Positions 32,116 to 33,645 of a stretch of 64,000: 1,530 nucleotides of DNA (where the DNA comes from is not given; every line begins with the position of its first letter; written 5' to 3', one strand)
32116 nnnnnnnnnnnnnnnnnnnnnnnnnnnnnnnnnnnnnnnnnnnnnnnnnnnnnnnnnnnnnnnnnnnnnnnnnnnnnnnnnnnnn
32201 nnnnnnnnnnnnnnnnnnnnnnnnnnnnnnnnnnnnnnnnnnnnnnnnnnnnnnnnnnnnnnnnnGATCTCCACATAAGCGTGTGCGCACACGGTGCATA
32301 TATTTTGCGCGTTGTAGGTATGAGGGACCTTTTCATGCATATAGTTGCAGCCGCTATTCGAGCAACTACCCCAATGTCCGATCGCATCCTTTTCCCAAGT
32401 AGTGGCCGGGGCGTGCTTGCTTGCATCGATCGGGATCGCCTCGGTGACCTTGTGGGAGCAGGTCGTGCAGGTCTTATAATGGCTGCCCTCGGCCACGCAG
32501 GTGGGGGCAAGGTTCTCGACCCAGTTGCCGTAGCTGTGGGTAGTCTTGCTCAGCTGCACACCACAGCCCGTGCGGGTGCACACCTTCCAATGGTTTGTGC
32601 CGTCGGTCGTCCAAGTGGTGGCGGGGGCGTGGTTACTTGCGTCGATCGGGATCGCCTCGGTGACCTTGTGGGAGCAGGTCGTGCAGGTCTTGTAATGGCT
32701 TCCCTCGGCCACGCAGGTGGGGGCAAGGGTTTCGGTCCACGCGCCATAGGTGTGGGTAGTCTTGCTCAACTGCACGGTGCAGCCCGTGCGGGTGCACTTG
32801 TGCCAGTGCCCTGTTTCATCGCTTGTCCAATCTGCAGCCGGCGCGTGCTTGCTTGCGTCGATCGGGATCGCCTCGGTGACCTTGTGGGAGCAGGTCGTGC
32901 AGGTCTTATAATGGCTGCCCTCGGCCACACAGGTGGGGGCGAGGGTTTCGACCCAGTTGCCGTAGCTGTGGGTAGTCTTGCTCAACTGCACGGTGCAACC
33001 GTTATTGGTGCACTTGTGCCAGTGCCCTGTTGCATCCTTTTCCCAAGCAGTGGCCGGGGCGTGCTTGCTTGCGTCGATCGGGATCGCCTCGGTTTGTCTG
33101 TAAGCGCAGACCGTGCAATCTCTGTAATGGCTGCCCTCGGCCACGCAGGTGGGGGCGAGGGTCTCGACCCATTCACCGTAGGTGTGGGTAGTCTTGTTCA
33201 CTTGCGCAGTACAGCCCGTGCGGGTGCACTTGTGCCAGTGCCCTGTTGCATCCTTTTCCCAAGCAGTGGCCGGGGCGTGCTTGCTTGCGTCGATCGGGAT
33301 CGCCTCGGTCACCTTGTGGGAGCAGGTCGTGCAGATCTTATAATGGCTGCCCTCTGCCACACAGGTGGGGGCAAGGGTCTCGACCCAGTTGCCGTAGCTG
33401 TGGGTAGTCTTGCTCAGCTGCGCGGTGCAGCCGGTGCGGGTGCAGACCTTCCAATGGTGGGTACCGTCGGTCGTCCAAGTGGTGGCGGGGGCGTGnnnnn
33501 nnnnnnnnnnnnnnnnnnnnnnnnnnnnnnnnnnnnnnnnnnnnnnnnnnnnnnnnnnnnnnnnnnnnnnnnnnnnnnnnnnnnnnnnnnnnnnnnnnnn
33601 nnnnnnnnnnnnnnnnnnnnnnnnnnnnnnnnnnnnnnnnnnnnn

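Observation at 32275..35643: About 13 copies of an extracellular His/Trp/Cys module (H-x-[FYA]-[GW]-x-W ... P-[AT]-T-C-x3-G-x4-5-C-x1-2-C) that I cannot assign to a named domain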

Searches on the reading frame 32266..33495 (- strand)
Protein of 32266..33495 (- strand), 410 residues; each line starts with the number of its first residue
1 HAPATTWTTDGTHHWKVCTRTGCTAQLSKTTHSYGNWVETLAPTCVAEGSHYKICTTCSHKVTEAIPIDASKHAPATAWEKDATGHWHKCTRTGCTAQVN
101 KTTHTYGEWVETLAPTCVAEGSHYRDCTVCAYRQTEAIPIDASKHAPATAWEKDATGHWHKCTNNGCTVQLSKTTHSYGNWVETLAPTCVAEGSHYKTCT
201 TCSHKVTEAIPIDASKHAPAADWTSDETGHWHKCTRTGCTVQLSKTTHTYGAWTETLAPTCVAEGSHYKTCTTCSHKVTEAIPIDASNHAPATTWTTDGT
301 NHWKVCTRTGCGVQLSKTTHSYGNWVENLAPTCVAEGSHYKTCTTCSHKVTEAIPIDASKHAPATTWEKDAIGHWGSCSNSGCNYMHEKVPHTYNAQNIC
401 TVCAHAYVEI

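Call 17: find_homologous_proteins(query=window:32266-33495:-, max_evalue=0.00001)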
Query window:32266-33495:- (410 aa): 626 proteins with E <= 0.00001 among 8000 candidates; the best 120 are listed.
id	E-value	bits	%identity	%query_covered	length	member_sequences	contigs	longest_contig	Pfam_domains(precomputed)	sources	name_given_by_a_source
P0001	1.2e-112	395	61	76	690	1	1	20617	PF13306.13,PF13855.13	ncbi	-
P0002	1.3e-95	339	38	93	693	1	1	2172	PF19789.7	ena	-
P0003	4.0e-94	334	56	64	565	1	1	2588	PF19789.7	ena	-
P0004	4.2e-76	275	32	100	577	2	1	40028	-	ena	-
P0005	1.2e-73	267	36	85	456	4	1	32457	-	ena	-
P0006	4.0e-71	258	33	92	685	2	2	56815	-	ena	-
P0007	1.9e-68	249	34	92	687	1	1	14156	-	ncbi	-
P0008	3.2e-68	249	34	92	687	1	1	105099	-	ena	-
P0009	5.0e-68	248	41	81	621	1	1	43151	PF13306.13,PF13855.13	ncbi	-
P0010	2.3e-60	223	33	95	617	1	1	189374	-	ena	-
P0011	1.0e-59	221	36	71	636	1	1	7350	PF19789.7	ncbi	-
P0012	9.3e-57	211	34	87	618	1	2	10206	-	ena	-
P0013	1.4e-44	171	44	59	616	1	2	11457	PF18998.7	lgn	-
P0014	2.5e-44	170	34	73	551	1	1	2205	PF13306.13,PF12799.14,PF13855.13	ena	-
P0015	6.0e-43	165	33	85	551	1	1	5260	-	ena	-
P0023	1.1e-28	118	26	83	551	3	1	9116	PF21469.4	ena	-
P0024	4.6e-28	116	35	54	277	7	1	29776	PF21349.3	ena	-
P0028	1.0e-24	105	37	53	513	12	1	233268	PF03781.23,PF23225.2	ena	-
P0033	2.7e-21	94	31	78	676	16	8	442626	PF26182.1,PF02368.25,PF26918.1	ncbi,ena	-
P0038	2.0e-18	85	32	57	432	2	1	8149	PF21349.3,PF21910.3,PF00041.28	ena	-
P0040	1.0e-17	82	28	97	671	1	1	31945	PF00963.25,PF25420.2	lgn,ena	-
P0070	6.0e-14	70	28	89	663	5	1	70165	PF14353.13,PF00404.25,PF14751.12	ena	-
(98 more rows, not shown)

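Call 19: search_protein_families(library=pfam, proteins=[P0033, P0024, P0028, P0040, P0023, P0070, P0002, P0038, P0004, P0006], max_evalue=0.01)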
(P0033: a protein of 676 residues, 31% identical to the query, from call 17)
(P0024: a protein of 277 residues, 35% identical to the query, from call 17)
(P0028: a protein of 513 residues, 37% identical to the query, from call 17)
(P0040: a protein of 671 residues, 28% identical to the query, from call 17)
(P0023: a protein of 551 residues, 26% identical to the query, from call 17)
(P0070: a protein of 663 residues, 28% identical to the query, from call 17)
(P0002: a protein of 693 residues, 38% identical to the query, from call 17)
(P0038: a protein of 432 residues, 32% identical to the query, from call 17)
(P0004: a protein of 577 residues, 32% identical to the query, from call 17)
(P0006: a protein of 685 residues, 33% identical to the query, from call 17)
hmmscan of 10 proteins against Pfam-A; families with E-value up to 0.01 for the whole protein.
P0033 (676 aa): 5 families
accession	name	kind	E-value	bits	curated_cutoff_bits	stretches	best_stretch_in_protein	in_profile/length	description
PF02368.24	Big_2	-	5.9e-16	58.6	22.8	2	601-673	5-79/79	Bacterial Ig-like domain (group 2)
PF14149.11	YhfH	-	0.002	18.3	27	0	216-228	13-25/37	YhfH-like protein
PF25354.1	Ig_NUP210_16th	-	0.0049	16.8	27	1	547-578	31-62/72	NUP210-like, Ig-like domain 16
PF13629.12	T2SS-T3SS_pil_N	-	0.0061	16.7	23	0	551-591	27-71/72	Pilus formation protein N terminal region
PF22963.3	Ig_NUP210_3rd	-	0.0079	16.9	27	0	544-581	49-86/105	NUP210 Ig-like domain 3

P0024 (277 aa): 7 families
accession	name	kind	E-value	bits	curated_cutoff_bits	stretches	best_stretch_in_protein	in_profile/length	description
PF21349.2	RUBY_RBDX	-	2.4e-10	40.1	26.5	0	137-152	2-17/30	Rubrerythrin, rubredoxin-like domain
PF00746.26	Gram_pos_anchor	-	4.4e-05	23.8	20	1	240-275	10-43/43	LPXTG cell wall anchor motif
PF09889.16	DUF2116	-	0.00058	20.2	26.8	0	134-145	2-13/59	Probable treble clef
PF11519.13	DUF3222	-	0.002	18.5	25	0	128-145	25-42/75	Protein of unknown function (DUF3222)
PF14283.11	CD1107-like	-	0.0024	18.2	26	1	198-273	81-158/158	Mobile element protein CD1107-like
PF13465.12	zf-H2C2_2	-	0.003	18.3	40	0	201-216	8-23/26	Zinc-finger double domain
PF09526.16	DUF2387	-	0.003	18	25.9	0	129-149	24-44/72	Probable metal-binding protein (DUF2387)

P0028 (513 aa): 3 families
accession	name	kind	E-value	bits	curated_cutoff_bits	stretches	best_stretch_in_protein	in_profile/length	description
PF03781.23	FGE-sulfatase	-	2.2e-38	132.8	23.3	1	276-510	30-255/255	Sulfatase-modifying factor enzyme 1-like domain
PF23225.1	zf-C2H2_7th_ZNF462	-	3.3e-05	24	27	0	152-173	4-25/42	Zinc finger protein 462, seventh C2H2 zinc finger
PF20449.3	DUF6706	-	0.0094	16.7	23.8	0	27-54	63-90/108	Family of unknown function (DUF6706)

P0040 (671 aa): 4 families
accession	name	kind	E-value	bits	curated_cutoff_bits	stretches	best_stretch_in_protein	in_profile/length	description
PF00963.24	Cohesin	-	1.7e-12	48.2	24.1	1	30-156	3-139/139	Cohesin domain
PF25420.1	zf-C2H2_ZN292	-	1e-05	25.8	27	0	375-387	8-20/33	ZN292-like C2H2 zinc finger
PF14283.11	CD1107-like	-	0.0001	22.6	26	1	597-670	86-157/158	Mobile element protein CD1107-like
PF18701.6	DUF5641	-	0.00068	20.3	23.1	0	367-430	29-92/94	Family of unknown function (DUF5641)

P0023 (551 aa): 0 families

P0070 (663 aa): 7 families
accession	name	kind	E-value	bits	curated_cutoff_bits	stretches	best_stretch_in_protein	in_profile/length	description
PF14751.11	DUF4474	-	4.3e-36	125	23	1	114-279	4-167/240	Domain of unknown function (DUF4474)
PF00404.24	Dockerin_1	-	6e-09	36.4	22.9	1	33-83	2-52/57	Dockerin type I domain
PF14353.12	CpXC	-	1.4e-05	25.5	25.4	0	554-581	37-64/121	CpXC protein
PF13405.12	EF-hand_6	-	4.7e-05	23.2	25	0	62-85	4-27/30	EF-hand domain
PF13202.12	EF-hand_5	-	0.00019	21.2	25.9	0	62-77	3-18/25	EF hand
PF23580.1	Znf_XAF1_N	-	0.00075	19.3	27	0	474-486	3-15/30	XIAP-associated factor 1-like, N-terminal zinc finger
PF05207.18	Zn_ribbon_CSL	-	0.0027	17.8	29.2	0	470-487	34-51/55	CSL zinc finger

P0002 (693 aa): 1 family
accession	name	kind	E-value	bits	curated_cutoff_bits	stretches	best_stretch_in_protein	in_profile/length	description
PF19789.6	DUF6273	-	5.6e-21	75.6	23.5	1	521-690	3-170/172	Domain of unknown function (DUF6273)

P0038 (432 aa): 3 families
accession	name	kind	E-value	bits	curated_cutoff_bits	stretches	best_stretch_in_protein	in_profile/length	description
PF00041.27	fn3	-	2.9e-13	50.3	25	2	261-328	4-71/84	Fibronectin type III domain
PF21910.2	GH85_C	-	7.6e-06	26.7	27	1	269-311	14-57/95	GH85 endohexosaminidases, C-terminal domain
PF21349.2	RUBY_RBDX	-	1.2e-05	25.1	26.5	0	216-232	1-17/30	Rubrerythrin, rubredoxin-like domain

P0004 (577 aa): 1 family
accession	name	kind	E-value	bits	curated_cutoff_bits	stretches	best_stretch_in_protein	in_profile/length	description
PF05207.18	Zn_ribbon_CSL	-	0.00065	19.8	29.2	0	243-265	10-32/55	CSL zinc finger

P0006 (685 aa): 0 families

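Call 49: find_related_loci(query=window:32416-33495:-, collection=genome_contigs, flank=3000)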
Query window:32416-33495:- (360 aa) in genome_contigs; peptide patterns used: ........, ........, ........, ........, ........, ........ (x = any residue, [..] = any of these).
51 stretches matched a pattern; 34 encode a relative of the query (tblastn E <= 1e-3); 34 distinct loci.
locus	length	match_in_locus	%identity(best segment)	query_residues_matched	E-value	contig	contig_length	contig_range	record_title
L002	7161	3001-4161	61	1-360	9e-120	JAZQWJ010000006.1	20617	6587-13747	MAG: Eubacteriales bacterium isolate T1900045166_TC20190160.MAGScoT_cleanbin_000014 SGB_5142_k141_465072, whole genome s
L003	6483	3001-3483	55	1-360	1e-58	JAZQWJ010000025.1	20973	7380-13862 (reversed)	MAG: Eubacteriales bacterium isolate T1900045166_TC20190160.MAGScoT_cleanbin_000014 SGB_5142_k141_1230597, whole genome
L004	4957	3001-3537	35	1-353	4e-35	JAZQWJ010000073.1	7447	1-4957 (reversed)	MAG: Eubacteriales bacterium isolate T1900045166_TC20190160.MAGScoT_cleanbin_000014 SGB_5142_k141_1631308, whole genome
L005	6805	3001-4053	32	1-354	2e-30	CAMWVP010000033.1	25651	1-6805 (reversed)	MAG TPA_asm: uncultured Clostridia bacterium isolate SRR14411330_bin.1_metawrap_v1.3_MAG genome assembly, contig: NODE.1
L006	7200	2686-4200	32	1-355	3e-29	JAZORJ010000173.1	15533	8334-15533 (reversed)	MAG: Faecousia sp. isolate T1900045557_YK20190251.MAGScoT_cleanbin_000010 SGB_7902_k141_1680177, whole genome shotgun se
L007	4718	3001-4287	27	1-356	3e-22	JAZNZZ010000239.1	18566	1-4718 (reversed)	MAG: Faecousia sp. isolate T1900044764_TS20190230.MAGScoT_cleanbin_000079 SGB_2397_k141_143982, whole genome shotgun seq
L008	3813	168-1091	31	1-324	2e-21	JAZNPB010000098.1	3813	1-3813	MAG: Eubacteriales bacterium isolate T1900044836_TS20190302.MAGScoT_cleanbin_000028 SGB_2923_k141_508388, whole genome s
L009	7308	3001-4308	29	1-324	7e-21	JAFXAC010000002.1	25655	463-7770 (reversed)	MAG: Clostridia bacterium isolate RGIG6228 Sheep_Rectum-2__c33082, whole genome shotgun sequence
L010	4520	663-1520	31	1-324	2e-20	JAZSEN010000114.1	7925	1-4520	MAG: Faecousia sp. isolate T1900044589_TS20190055.MAGScoT_cleanbin_000021 SGB_621_k141_1370424, whole genome shotgun seq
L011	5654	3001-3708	29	1-322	2e-20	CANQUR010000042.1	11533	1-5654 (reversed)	MAG: uncultured Clostridia bacterium isolate Lapin-032__bin29 genome assembly, contig: Lapin-032__NODE_7835_length_11533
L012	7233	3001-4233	26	1-359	8e-20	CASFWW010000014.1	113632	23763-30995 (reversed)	uncultured Christensenella sp. isolate SI.O6.metabat-bins.40 genome assembly, contig: SI.O6.metabat-bins.40.fa_k141_1626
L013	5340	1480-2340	30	1-333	4e-21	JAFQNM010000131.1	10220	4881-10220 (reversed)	MAG: Clostridia bacterium isolate RGIG1980 Goat_Cecum.Co__c1211784, whole genome shotgun sequence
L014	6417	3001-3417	40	1-354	2e-17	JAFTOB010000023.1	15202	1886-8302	MAG: Clostridia bacterium isolate RGIG3994 Roe_deer_Cecum-4__c63935, whole genome shotgun sequence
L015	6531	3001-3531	30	1-324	2e-16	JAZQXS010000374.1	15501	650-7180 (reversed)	MAG: Eubacteriales bacterium isolate T1900045161_TC20190155.MAGScoT_cleanbin_000056 SGB_5073_k141_1894935, whole genome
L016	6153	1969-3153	23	7-352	3e-16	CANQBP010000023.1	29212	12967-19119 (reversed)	MAG: uncultured Clostridia bacterium isolate Lapin-002__bin115 genome assembly, contig: Lapin-002__NODE_2064_length_2921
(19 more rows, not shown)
